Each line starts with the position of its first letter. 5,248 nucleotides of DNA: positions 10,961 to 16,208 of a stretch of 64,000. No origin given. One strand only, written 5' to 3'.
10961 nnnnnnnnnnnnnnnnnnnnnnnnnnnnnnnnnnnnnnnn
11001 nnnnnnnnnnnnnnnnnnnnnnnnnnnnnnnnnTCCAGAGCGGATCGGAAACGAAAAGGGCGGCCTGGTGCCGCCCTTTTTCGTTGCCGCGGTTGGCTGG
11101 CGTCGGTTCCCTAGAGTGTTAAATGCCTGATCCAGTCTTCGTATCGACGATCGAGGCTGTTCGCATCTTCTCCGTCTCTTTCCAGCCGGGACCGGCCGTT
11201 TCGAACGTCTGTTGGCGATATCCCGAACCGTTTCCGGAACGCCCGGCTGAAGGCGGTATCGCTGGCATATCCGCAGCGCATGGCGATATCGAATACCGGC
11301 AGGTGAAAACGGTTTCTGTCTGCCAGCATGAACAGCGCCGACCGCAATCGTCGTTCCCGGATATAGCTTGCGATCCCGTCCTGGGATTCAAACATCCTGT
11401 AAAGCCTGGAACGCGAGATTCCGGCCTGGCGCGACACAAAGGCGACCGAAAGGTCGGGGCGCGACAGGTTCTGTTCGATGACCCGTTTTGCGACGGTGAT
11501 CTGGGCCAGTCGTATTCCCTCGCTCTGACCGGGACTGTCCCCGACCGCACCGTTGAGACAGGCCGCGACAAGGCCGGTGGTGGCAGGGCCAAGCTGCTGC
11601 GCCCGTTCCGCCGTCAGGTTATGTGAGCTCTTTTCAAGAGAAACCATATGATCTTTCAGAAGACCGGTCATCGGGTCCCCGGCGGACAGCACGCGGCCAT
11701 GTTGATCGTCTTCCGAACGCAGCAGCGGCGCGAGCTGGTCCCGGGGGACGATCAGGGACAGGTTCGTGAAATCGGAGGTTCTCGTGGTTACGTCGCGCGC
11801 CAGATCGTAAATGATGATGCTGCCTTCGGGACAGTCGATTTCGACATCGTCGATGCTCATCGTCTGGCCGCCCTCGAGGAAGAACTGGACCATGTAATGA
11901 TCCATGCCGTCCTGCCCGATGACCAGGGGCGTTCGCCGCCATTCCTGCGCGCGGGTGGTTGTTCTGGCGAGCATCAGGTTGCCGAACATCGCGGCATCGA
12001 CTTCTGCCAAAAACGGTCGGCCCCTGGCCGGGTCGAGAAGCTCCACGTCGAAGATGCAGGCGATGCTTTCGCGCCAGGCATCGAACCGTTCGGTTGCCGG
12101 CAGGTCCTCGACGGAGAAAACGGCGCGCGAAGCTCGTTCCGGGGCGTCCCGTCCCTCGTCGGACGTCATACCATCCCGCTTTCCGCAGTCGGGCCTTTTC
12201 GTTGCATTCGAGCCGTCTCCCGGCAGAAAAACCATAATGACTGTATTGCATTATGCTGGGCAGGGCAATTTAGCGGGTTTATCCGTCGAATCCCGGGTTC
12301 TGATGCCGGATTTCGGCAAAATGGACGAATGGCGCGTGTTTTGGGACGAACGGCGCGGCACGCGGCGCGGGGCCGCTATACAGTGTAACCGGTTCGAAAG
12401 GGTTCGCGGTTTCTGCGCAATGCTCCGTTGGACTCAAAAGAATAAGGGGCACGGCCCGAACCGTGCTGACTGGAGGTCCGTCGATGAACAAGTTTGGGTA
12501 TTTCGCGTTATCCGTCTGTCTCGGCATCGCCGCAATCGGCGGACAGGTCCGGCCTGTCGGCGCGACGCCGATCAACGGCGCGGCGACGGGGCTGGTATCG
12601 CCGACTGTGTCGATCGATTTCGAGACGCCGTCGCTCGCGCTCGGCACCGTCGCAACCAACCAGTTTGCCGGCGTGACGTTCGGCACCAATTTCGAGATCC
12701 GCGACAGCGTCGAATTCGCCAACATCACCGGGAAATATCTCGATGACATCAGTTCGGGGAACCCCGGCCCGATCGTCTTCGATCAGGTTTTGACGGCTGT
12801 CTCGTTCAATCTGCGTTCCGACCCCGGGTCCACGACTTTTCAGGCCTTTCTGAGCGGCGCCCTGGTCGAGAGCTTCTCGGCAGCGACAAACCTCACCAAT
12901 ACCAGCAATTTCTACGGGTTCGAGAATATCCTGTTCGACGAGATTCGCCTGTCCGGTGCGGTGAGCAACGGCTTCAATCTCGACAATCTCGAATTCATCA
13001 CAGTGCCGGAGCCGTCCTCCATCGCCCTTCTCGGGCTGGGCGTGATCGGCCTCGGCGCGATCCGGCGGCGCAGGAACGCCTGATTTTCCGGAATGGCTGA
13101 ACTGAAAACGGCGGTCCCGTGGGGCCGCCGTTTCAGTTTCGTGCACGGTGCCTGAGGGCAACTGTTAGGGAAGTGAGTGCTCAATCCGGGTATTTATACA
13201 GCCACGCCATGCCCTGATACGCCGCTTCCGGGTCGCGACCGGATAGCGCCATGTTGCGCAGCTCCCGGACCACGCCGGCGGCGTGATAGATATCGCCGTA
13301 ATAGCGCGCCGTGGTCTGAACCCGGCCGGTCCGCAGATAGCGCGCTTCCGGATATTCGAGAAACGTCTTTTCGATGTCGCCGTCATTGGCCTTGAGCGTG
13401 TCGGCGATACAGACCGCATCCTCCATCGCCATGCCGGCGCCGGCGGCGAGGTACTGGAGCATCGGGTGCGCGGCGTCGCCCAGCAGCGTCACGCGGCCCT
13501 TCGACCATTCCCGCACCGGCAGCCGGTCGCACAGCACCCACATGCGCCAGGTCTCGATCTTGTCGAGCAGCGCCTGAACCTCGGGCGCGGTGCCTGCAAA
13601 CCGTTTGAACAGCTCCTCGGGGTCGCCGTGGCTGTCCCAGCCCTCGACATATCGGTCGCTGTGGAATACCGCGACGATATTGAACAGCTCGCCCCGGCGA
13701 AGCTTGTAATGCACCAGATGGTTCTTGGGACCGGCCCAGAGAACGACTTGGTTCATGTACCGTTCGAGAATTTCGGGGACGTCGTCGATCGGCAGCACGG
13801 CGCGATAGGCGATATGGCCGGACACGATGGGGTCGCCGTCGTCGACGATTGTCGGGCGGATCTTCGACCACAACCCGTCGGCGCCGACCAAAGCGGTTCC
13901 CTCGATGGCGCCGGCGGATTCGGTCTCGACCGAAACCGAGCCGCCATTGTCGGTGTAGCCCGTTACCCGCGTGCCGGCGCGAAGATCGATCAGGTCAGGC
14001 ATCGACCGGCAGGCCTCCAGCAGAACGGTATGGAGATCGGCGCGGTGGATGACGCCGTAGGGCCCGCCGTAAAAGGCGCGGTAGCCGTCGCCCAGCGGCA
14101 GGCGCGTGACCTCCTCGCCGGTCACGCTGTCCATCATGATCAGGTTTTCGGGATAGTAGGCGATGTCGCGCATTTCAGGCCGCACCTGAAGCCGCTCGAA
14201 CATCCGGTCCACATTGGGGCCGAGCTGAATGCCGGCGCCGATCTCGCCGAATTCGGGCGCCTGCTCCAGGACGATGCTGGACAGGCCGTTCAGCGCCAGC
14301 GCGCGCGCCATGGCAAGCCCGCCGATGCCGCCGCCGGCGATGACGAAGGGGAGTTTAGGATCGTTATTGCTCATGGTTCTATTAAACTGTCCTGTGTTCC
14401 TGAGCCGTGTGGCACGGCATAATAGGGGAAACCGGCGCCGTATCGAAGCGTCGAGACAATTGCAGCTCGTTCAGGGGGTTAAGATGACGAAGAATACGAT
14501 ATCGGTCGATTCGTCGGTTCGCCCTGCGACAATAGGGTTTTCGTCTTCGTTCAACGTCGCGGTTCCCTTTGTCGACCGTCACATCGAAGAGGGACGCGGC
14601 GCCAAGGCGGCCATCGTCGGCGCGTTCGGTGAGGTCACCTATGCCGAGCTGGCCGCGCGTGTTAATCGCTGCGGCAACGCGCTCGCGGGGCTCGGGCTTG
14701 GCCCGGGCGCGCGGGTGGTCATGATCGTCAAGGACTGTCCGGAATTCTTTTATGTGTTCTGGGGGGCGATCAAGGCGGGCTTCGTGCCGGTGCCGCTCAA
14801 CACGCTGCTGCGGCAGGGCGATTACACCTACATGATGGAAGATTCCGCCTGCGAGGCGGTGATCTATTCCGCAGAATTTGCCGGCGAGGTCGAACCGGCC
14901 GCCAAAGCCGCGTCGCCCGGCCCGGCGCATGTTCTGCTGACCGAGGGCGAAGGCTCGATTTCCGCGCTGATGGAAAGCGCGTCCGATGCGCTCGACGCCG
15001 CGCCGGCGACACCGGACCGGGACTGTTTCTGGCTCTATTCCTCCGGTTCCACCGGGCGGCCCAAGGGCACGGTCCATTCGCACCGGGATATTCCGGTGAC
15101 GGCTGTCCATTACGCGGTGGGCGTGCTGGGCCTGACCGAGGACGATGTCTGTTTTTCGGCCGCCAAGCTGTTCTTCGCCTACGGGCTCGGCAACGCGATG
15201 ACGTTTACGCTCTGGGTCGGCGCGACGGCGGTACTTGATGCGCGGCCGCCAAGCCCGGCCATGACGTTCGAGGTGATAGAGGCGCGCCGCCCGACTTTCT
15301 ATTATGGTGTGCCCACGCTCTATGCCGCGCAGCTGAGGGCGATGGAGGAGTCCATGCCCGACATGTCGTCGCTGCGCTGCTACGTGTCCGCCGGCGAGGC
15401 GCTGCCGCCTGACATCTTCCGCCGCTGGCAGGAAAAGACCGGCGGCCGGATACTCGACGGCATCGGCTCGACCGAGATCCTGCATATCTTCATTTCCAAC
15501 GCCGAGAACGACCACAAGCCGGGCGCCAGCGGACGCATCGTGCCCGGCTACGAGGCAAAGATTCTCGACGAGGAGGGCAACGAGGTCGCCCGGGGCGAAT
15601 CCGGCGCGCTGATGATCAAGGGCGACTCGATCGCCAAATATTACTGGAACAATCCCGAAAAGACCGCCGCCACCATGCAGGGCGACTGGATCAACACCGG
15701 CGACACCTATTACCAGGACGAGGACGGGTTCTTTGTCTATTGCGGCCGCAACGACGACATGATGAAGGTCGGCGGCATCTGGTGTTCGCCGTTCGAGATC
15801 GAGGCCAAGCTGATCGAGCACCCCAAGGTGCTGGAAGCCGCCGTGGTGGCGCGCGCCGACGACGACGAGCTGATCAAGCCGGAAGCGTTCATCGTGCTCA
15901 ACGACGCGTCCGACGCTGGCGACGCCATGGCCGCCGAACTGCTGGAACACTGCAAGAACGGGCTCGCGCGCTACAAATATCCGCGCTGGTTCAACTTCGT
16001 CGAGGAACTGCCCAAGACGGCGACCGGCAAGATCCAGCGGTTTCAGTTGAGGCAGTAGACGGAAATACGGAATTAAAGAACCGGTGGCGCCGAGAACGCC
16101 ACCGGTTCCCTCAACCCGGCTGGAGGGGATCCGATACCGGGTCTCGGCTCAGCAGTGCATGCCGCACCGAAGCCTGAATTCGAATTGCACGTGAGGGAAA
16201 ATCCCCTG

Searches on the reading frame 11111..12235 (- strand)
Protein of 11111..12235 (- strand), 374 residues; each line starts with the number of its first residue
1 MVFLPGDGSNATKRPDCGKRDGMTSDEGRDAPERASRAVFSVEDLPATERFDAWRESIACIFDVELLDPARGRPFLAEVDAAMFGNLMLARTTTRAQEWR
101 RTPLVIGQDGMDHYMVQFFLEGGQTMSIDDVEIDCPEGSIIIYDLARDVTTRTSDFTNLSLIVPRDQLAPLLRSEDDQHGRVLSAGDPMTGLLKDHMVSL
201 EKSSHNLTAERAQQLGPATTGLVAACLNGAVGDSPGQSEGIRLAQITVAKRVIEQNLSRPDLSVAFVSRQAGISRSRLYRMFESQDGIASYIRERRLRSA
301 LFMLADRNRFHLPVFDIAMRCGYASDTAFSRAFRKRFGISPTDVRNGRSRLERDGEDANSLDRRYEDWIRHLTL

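Call 3: search_protein_families(library=pfam, proteins=[window:11111-12235:-], max_evalue=0.01)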
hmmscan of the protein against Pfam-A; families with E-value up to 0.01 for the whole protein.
window:11111-12235:- (374 aa): 3 families
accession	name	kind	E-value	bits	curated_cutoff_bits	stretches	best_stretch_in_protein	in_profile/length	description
PF12833.13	HTH_18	-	2.4e-16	60.2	33.6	1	268-346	2-79/80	Helix-turn-helix domain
PF14525.12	AraC_binding_2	-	2.7e-12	47.2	27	1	54-227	1-172/173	AraC-binding-like domain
PF00165.29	HTH_AraC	-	1.3e-11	44.8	26.6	1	312-346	9-42/42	Bacterial regulatory helix-turn-helix proteins, AraC family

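Call 5: search_protein_families(library=ncbifam, proteins=[window:11111-12235:-], max_evalue=0.001)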
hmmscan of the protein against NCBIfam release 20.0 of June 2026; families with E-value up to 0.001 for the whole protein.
window:11111-12235:- (374 aa): 25 families
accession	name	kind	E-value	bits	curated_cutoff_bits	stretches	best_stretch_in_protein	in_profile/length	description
NF007243.0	PRK09685.1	equivalog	1e-34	120.3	199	1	48-346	8-300/303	transcriptional regulator FeaR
NF007584.0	PRK10219.1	equivalog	2.8e-17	63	174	1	251-346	12-105/107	superoxide response transcriptional regulator SoxS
NF041533.1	trans_reg_TagK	equivalog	1.3e-14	54.4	270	1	252-346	13-105/178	transcriptional regulator TagK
NF007860.0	PRK10572.1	equivalog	2e-13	49.9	208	1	243-350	182-287/292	arabinose operon transcriptional regulator AraC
NF012228.1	RobA_TF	equivalog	2.5e-13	50.1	380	1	253-346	12-103/286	MDR efflux pump AcrAB transcriptional activator RobA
NF012144.2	ramA_TF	equivalog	6.9e-12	45.8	180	1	249-346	10-105/108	RamA family antibiotic efflux transcriptional regulator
NF049968.1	QhpR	equivalog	9.5e-12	44.6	250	1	249-345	190-284/284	AraC-like transcriptional regulator QhpR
NF052534.1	RzbtTranRegRhrA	equivalog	1.7e-11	44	500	1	241-346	204-309/312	rhizobactin biosynthesis transcriptional regulator RhrA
NF011701.0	PRK15121.1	equivalog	1.9e-11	44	426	1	253-345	14-104/289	MDR efflux pump AcrAB transcriptional activator RobA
NF008564.0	PRK11511.1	equivalog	1.6e-08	34.7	202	1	251-345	16-108/127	MDR efflux pump AcrAB transcriptional activator MarA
NF006902.0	PRK09393.1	equivalog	2e-08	33.8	425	1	251-347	227-321/327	transcriptional regulator FtrA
NF012198.0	MarA_TF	equivalog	2.2e-08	34.3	250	1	251-345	16-108/124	MDR efflux pump AcrAB transcriptional activator MarA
TIGR04094.1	adjacent_YSIRK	equivalog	1.4e-07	30.8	200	1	251-343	292-381/383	YSIRK-targeted surface antigen transcriptional regulator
NF052371.1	TransRegGbdRPseu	equivalog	2.7e-07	30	480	1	252-351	233-330/365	choline metabolism transcriptional regulator GbdR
NF010028.0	PRK13503.1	equivalog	6.5e-07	29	288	1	273-349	199-274/278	HTH-type transcriptional activator RhaS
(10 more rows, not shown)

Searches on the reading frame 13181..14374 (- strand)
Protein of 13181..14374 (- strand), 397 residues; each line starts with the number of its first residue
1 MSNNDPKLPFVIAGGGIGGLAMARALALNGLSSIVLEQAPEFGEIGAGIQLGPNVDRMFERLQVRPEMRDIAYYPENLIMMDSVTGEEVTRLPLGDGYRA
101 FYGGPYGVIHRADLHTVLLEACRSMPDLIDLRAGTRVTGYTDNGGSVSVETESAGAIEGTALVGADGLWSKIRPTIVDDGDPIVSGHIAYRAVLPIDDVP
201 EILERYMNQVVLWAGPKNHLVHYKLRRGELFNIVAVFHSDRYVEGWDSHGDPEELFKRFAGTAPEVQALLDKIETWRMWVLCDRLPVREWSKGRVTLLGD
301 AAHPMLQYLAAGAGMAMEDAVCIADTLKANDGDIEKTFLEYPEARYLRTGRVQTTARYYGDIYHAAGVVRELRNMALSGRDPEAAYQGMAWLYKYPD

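Call 62: search_protein_families(library=ncbifam, proteins=[window:13181-14374:-], max_evalue=1e-10)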
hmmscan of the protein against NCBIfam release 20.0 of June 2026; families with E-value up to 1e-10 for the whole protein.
window:13181-14374:- (397 aa): 18 families
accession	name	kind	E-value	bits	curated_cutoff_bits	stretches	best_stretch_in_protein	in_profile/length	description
NF006021.0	PRK08163.1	equivalog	6.6e-149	496.3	459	1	8-394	6-388/398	3-hydroxybenzoate 6-monooxygenase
NF005062.0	PRK06475.1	equivalog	1.4e-75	254.6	524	1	10-395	6-393/401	FAD-binding protein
NF005720.0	PRK07538.1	subfamily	1.9e-51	175.3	400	1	10-359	5-364/418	hypothetical protein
NF005313.0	PRK06847.1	subfamily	8.3e-43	146.8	372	1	11-362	8-350/375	hypothetical protein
TIGR03219.1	salicylate_mono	equivalog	2.2e-40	138.6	446.35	1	11-366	4-376/414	salicylate 1-monooxygenase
NF033623.1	urate_HpxO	equivalog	7.2e-38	130.5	500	1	11-366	3-349/381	FAD-dependent urate hydroxylase HpxO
NF005243.0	PRK06753.1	equivalog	1.7e-30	106.1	365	1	11-377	4-353/374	hypothetical protein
NF005566.0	PRK07236.1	subfamily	4.5e-26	91.7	333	1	9-223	8-208/386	hypothetical protein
NF005761.0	PRK07588.1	equivalog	1.9e-23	83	454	1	11-344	4-330/392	FAD-binding domain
NF004780.0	PRK06126.1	subfamily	4.8e-16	58.1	445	1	7-330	8-341/552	hypothetical protein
NF004829.0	PRK06183.1-3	subfamily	8.4e-16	57.8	390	0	4-176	5-181/520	bifunctional 3-(3-hydroxy-phenyl)propionate/3-hydroxycinnamic acid hydroxylase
NF004523.0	PRK05868.1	equivalog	1.2e-12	47.3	536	1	11-342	5-331/372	FAD-binding protein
NF033476.1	tet_destruct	subfamily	4.8e-12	45.5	550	1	12-343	8-331/386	tetracycline destructase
NF005599.0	PRK07333.1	equivalog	1.5e-11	43.5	549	0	7-327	12-325/414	ubiquinone biosynthesis hydroxylase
NF005691.0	PRK07494.1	equivalog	2e-11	43.1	459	0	6-174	7-172/404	UbiH/UbiF family hydroxylase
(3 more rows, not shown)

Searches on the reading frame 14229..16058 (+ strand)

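Call 62: search_protein_families(library=ncbifam, proteins=[window:14229-16058:+], max_evalue=1e-10)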
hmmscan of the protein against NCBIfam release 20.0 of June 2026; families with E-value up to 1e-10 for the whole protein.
window:14229-16058:+ (609 aa): 100 families (the best 25 are shown)
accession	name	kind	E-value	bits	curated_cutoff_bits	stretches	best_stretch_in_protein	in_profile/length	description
TIGR02262.1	benz_CoA_lig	subfamily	3e-186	620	375.25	1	107-609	2-507/508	benzoate-CoA ligase family protein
NF053567.1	HBDA_AROS1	equivalog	1.6e-118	396.3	1000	1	106-609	10-517/523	3-hydroxybenzoate--CoA ligase HbdA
NF004837.0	PRK06187.1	subfamily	3.1e-107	359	476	1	122-609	20-520/531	long-chain-fatty-acid--CoA ligase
NF006182.0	PRK08316.1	subfamily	2.9e-81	273.5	663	1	124-609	25-515/523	fatty acyl-CoA synthetase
NF003313.0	PRK04319.1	equivalog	1.2e-80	271.4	729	1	91-607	26-557/574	acetate--CoA ligase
NF047394.1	AcylCoAsynMbcS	equivalog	5.7e-80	269.4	850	1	133-609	39-518/525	acyl-CoA synthetase MbcS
NF005307.0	PRK06839.1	equivalog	1.4e-77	261.4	748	1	125-607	17-489/496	o-succinylbenzoate--CoA ligase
NF004114.0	PRK05605.1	equivalog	3.4e-77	260.1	766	1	255-608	213-566/575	long-chain-fatty-acid--CoA ligase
NF005702.0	PRK07514.1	subfamily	5.2e-76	256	558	1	134-609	28-498/506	malonyl-CoA synthase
NF004716.0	PRK06060.1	equivalog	2.1e-74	251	1228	1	111-608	7-487/705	p-hydroxybenzoic acid--AMP ligase FadD22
NF006181.0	PRK08314.1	subfamily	6.2e-73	245.9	705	2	255-607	196-550/563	long-chain-fatty-acid--CoA ligase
NF004822.0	PRK06178.1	equivalog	1.7e-72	244.8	782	2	246-608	196-564/571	acyl-CoA synthetase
NF004808.0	PRK06155.1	equivalog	1.2e-70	238.4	722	1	133-608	44-519/542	ATP-dependent acyl-CoA ligase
NF009233.0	PRK12583.1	subfamily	4.1e-70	236.7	832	1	268-609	206-548/558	fatty acid CoA ligase family protein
TIGR03098.1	ligase_PEP_1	hypoth_equivalog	1.5e-64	218.3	592.35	1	125-608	15-515/517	acyl-CoA ligase (AMP-forming), exosortase A system-associated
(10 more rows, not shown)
